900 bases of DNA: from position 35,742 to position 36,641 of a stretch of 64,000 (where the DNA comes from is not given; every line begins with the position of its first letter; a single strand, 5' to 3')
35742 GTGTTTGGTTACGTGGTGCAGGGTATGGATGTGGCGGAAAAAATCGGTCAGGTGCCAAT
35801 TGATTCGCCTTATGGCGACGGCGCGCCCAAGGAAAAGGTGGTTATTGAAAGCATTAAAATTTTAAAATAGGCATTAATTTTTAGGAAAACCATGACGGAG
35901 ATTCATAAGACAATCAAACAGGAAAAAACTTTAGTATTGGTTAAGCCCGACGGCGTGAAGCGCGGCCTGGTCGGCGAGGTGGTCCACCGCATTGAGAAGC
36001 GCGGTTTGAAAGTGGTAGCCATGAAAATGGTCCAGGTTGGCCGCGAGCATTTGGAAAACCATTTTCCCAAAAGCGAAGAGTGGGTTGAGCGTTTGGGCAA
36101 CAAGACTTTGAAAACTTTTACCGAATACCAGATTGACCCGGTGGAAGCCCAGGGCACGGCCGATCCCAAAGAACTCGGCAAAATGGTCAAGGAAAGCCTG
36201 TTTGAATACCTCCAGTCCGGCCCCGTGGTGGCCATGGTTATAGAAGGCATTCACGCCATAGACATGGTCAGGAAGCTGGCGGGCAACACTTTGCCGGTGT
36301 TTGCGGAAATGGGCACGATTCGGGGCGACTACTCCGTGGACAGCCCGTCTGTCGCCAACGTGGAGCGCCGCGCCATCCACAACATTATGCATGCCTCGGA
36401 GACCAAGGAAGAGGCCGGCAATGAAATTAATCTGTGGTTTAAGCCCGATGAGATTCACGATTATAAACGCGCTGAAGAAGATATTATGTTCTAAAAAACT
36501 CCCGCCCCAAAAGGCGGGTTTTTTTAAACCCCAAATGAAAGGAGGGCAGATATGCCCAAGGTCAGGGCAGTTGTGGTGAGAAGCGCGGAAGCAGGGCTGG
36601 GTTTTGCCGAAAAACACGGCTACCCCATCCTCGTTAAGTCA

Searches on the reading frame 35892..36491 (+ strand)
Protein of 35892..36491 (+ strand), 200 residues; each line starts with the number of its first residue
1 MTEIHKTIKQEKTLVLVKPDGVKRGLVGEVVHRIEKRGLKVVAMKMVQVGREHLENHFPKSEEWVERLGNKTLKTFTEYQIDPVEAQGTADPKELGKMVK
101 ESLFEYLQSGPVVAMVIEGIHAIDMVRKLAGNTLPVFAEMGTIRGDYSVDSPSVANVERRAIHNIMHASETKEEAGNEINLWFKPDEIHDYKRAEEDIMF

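Call 81: search_protein_families(library=pfam, proteins=[window:35892-36491:+], max_evalue=0.001)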
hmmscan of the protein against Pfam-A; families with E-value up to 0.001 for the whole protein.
window:35892-36491:+ (200 aa): 1 family
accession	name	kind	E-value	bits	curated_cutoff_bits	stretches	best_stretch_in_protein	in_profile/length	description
PF00334.24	NDK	-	1.4e-38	132.2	27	2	96-188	53-135/135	Nucleoside diphosphate kinase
